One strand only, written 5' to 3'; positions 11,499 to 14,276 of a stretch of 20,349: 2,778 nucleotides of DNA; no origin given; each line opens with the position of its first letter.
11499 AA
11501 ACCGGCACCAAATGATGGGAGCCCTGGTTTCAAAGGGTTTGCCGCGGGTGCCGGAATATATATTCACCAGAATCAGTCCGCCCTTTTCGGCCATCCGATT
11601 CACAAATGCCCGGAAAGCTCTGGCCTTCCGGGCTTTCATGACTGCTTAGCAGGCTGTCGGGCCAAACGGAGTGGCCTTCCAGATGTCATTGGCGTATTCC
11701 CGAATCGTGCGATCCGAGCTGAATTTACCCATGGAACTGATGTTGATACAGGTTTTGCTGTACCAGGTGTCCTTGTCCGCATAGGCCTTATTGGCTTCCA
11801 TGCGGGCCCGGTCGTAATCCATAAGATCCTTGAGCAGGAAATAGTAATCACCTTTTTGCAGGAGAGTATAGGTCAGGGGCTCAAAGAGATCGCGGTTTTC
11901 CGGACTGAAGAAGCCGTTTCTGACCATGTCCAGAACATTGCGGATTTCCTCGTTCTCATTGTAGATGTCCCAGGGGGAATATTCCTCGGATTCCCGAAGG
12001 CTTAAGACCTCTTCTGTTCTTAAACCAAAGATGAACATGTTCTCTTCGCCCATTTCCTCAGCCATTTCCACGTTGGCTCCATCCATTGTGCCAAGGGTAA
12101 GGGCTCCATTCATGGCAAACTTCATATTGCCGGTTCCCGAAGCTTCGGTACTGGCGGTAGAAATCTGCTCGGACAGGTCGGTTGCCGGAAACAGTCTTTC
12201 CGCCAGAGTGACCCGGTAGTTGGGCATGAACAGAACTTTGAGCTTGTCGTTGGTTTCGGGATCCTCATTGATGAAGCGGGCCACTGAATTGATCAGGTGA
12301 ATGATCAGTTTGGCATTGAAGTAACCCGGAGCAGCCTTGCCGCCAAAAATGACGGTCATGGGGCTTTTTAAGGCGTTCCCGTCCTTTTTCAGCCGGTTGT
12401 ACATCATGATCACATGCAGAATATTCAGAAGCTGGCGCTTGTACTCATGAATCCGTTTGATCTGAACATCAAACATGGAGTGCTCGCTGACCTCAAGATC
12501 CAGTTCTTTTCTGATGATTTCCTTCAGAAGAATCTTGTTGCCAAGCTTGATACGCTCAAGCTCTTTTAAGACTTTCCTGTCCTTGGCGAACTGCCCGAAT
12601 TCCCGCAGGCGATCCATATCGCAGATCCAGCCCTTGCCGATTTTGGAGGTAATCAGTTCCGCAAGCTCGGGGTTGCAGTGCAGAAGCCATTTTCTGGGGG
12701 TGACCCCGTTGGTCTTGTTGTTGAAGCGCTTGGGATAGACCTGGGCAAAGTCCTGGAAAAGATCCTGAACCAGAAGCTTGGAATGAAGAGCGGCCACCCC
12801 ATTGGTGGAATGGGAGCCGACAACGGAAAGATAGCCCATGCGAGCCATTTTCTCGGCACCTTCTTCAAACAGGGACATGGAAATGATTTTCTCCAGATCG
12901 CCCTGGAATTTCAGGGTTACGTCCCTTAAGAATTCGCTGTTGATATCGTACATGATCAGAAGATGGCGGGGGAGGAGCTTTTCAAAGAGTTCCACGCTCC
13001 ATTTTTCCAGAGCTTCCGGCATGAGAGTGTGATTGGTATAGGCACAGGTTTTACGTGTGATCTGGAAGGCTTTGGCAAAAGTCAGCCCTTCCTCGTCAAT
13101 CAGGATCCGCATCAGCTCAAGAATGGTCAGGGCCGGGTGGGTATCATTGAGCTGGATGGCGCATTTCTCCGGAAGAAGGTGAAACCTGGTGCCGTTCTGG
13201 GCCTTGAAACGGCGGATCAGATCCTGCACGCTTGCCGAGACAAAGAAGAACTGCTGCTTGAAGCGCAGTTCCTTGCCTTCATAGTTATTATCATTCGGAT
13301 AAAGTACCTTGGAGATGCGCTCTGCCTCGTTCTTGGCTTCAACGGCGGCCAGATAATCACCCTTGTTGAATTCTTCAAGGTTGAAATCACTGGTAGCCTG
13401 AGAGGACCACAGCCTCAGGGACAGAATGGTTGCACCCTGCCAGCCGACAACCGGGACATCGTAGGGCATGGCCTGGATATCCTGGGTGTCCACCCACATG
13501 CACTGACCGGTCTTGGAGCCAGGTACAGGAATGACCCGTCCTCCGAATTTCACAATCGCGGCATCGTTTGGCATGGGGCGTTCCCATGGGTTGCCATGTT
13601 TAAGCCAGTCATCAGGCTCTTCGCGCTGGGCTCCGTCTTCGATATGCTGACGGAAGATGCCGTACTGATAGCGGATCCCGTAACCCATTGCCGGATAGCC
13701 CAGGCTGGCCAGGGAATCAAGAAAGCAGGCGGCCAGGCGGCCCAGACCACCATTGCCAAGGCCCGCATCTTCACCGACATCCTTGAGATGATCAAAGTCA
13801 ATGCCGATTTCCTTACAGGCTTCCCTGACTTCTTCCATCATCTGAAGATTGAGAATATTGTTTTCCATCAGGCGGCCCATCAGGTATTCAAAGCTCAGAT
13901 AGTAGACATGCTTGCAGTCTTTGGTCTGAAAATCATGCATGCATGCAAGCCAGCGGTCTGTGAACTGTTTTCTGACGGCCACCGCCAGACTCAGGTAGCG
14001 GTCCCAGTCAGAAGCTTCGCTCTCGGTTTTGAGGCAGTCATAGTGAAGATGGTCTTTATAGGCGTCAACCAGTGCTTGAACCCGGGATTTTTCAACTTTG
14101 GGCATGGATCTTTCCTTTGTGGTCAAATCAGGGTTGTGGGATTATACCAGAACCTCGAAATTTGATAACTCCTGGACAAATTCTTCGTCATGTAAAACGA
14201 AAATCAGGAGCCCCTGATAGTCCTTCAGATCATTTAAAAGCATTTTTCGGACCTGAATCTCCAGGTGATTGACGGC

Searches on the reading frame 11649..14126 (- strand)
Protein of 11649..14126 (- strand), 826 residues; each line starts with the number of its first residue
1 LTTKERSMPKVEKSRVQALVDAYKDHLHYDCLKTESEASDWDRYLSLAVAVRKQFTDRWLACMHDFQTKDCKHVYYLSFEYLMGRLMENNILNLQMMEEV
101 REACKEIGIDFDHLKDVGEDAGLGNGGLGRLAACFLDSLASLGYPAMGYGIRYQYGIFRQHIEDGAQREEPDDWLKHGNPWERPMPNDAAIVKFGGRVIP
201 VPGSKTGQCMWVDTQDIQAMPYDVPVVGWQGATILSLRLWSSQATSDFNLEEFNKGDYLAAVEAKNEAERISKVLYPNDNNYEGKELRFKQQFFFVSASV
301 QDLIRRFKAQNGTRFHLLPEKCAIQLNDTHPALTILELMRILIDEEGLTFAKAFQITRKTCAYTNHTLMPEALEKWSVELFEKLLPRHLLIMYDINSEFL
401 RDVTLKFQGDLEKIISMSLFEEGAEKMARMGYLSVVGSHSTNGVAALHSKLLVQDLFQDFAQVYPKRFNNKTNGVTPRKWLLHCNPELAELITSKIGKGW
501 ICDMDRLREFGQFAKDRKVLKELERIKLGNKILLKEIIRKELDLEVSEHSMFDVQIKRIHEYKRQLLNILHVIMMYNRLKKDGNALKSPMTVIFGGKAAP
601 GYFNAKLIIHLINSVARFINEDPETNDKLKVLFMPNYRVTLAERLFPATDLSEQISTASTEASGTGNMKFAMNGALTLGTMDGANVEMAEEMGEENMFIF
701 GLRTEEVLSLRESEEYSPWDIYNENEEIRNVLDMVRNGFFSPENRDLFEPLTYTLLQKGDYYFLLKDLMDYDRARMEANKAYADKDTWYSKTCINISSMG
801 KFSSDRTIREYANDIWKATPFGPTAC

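Call 12: search_protein_families(library=pfam, proteins=[window:11649-14126:-], max_evalue=0.01)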
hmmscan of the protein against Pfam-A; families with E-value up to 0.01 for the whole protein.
window:11649-14126:- (826 aa): 1 family
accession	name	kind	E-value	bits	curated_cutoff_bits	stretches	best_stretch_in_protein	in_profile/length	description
PF00343.26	Phosphorylase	-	0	1055.1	27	1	105-817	2-712/713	Carbohydrate phosphorylase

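Call 24: find_related_loci(query=window:11649-14126:-, collection=genome_contigs, flank=10000)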
Query window:11649-14126:- (826 aa) in genome_contigs; peptide patterns used: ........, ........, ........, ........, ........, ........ (x = any residue, [..] = any of these).
599 stretches matched a pattern (row limit reached: there are more); 597 encode a relative of the query (tblastn E <= 1e-3); the best 80 are kept; 80 distinct loci.
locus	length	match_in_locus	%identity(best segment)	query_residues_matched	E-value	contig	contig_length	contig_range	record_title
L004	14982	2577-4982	61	17-821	0e+0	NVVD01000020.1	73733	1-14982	MAG: Candidatus Cloacimonadota bacterium isolate NORP72 Contig_source1382A_949, whole genome shotgun sequence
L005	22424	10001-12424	52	16-826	0e+0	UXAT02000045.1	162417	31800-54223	metagenome genome assembly, contig: DF3PA_Contig_5, whole genome shotgun sequence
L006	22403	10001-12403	51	17-820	0e+0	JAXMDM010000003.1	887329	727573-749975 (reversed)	MAG: Rhodospirillales bacterium isolate STL-PRO36 C1.175.fa-3, whole genome shotgun sequence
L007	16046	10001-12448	52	7-825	0e+0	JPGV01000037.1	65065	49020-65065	MAG: [Candidatus Thermochlorobacteriaceae] bacterium GBChlB GB_Chlorobi_Contig_779, whole genome shotgun sequence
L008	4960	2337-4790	52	4-822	0e+0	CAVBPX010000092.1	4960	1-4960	Eggerthellaceae bacterium isolate H07662-L1_cleanbin_000001 genome assembly, contig: Spades_H07662-L1_contig_1554, whole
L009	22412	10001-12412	52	14-820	0e+0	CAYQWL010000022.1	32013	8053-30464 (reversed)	MAG TPA_asm: uncultured bacterium isolate SRP263991_co4_139 genome assembly, contig: NODE_1606_length_32013_cov_5.797015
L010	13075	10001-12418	51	16-820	0e+0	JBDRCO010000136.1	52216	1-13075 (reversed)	MAG: Pseudomonadota bacterium isolate MEGAHIT-group-1.187 k141_803566, whole genome shotgun sequence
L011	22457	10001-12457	51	4-820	0e+0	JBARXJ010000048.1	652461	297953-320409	MAG: Microcoleaceae cyanobacterium isolate MFD12174_ilm_asm_bin3 k127_28726, whole genome shotgun sequence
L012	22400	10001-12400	51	19-821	0e+0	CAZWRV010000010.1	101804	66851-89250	MAG TPA_asm: uncultured Victivallaceae bacterium isolate binchicken_co135_207 genome assembly, contig: NODE_463_length_1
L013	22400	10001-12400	51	14-816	0e+0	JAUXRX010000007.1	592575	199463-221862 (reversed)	MAG: Archangium sp. isolate C12_metabat.bin.17_sub C12_k141_645388, whole genome shotgun sequence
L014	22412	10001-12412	49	14-820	0e+0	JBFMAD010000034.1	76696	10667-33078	MAG: Planctomycetota bacterium isolate MAG129 MAG129_34, whole genome shotgun sequence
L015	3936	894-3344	50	4-821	0e+0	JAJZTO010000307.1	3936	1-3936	MAG: Myxococcales bacterium isolate SKS3.bin77 NODE_39176_length_3936_cov_1.604883, whole genome shotgun sequence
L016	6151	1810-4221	51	17-820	0e+0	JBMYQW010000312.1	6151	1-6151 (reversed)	MAG: Spirulinaceae cyanobacterium isolate ME_XS_2305_bin_12 ME_XS_2305_bin_12_314, whole genome shotgun sequence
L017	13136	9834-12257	50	9-816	0e+0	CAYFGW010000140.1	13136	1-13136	MAG TPA_asm: uncultured Candidatus Sericytochromatia bacterium isolate ERP003628_co1_38 genome assembly, contig: NODE_27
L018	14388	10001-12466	49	3-825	0e+0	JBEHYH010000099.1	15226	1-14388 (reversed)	MAG: Myxococcota bacterium isolate ESF1.bin.39 NODE_4089_length_15226_cov_3.887552, whole genome shotgun sequence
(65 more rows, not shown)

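Call 43: search_protein_families(library=pfam, proteins=[L004:9648-11579:+, L004:11594-12889:-, L004:12867-13565:-, L004:13569-14033:-, L004:5071-6357:-, L004:14069-14887:-], max_evalue=0.01)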
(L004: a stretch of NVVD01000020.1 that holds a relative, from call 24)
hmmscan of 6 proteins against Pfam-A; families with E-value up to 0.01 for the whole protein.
L004:9648-11579:+ (644 aa): 0 families

L004:11594-12889:- (432 aa): 0 families

L004:12867-13565:- (233 aa): 3 families
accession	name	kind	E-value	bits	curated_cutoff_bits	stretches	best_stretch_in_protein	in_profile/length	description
PF00106.31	adh_short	-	3.2e-27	95.7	26.6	1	7-198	2-191/195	short chain dehydrogenase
PF13561.12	adh_short_C2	-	9.1e-17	61.9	27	1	14-202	5-190/236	Enoyl-(Acyl carrier protein) reductase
PF01370.27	Epimerase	-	0.00046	20.1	20.9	1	8-140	1-115/240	NAD dependent epimerase/dehydratase family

L004:13569-14033:- (155 aa): 1 family
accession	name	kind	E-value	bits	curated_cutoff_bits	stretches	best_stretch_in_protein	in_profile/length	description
PF01451.26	LMWPc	-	3.4e-32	112.1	23.2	1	4-148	1-144/144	Low molecular weight phosphotyrosine protein phosphatase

L004:5071-6357:- (429 aa): 1 family
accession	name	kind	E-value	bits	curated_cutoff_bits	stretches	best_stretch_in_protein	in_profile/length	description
PF07690.21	MFS_1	-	7.3e-38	130.8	33.4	1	19-377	2-346/347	Major Facilitator Superfamily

L004:14069-14887:- (273 aa): 2 families
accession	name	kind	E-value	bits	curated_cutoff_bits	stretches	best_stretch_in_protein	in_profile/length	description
PF20696.2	UbiD_C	-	2.6e-31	108.7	24.2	2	1-110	15-126/127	3-octaprenyl-4-hydroxybenzoate carboxy-lyase C-terminal domain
PF12891.13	Glyco_hydro_44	-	0.0045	17.4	25.1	0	43-95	166-216/223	Glycoside hydrolase family 44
